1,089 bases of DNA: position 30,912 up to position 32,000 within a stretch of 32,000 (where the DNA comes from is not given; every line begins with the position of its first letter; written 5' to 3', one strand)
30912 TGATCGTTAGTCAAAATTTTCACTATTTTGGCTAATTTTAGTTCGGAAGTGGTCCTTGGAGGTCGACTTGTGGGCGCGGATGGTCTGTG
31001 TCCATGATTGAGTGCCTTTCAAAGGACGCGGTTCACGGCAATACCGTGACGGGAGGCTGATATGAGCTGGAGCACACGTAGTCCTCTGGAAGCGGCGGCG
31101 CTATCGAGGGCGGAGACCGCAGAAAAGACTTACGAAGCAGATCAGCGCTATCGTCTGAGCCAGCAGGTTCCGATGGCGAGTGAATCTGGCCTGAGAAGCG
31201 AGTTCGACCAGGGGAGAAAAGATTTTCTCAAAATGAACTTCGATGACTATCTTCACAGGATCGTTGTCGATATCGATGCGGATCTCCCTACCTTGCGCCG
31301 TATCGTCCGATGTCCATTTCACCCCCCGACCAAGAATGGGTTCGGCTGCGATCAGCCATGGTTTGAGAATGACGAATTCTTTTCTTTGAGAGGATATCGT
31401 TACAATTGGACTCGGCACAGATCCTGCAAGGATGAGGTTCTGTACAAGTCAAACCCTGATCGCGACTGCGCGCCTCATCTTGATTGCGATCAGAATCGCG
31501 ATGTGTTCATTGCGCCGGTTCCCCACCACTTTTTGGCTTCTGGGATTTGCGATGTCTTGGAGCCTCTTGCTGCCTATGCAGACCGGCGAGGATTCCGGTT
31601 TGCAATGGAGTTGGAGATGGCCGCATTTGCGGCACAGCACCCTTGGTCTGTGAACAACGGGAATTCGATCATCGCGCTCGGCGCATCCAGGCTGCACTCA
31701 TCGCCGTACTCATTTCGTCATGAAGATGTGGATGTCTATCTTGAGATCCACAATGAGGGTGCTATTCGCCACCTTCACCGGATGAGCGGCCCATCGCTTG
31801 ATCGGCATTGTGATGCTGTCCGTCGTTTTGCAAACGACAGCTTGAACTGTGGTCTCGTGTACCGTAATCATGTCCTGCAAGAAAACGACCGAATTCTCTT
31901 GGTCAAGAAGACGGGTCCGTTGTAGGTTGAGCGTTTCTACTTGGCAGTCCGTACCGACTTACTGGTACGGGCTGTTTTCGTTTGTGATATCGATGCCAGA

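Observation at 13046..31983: Six compact GC-rich, SD-bearing orphan cassettes scattered through an SD-poor, lower-GC housekeeping backbone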

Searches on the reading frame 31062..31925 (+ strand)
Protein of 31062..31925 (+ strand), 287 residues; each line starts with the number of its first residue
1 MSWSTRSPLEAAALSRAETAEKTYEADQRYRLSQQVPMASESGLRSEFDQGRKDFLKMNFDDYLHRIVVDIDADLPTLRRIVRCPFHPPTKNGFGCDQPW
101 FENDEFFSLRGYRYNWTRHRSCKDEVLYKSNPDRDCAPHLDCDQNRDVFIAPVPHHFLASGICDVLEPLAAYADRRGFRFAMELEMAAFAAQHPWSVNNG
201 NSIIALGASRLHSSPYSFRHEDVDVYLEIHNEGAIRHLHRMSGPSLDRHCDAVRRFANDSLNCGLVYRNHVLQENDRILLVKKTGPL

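Call 4: search_protein_families(library=pfam, proteins=[window:31062-31925:+], max_evalue=0.1)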
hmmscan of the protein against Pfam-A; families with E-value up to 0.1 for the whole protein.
window:31062-31925:+ (287 aa): 0 families

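Call 39: find_related_loci(query=window:31062-31925:+, collection=viral_contigs, flank=10000)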
Query window:31062-31925:+ (287 aa) in viral_contigs; peptide patterns used: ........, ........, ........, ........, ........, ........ (x = any residue, [..] = any of these).
8 stretches matched a pattern, but none encodes a relative of the query by tblastn (E <= 1e-3).

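Call 46: search_protein_families(library=phrogs, proteins=[window:31062-31925:+], max_evalue=0.1)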
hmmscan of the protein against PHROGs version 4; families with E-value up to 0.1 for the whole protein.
window:31062-31925:+ (287 aa): 0 families

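Call 47: search_protein_families(library=padloc, proteins=[window:31062-31925:+], max_evalue=0.1)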
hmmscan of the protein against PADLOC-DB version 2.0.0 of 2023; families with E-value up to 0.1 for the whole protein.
window:31062-31925:+ (287 aa): 0 families

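Call 48: search_protein_families(library=ncbifam, proteins=[window:31062-31925:+], max_evalue=0.1)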
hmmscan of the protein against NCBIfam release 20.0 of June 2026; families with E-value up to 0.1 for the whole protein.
window:31062-31925:+ (287 aa): 0 families

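Call 74: search_solved_structures(query=window:31062-31925:+, max_evalue=1)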
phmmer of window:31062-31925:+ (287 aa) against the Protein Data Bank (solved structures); distinct sequences matched with E-value up to 1: 1.
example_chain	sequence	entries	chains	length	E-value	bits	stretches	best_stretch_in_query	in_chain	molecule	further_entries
3b47_A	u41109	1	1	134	0.23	13.9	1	12-53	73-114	Methyl-accepting chemotaxis protein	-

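Call 85: search_dna_similar(query=window:31062-31925:+, collection=phages, mode=protein, max_evalue=0.01, max_rows=5)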
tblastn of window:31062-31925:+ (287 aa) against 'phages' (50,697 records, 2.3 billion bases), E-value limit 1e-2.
No match.
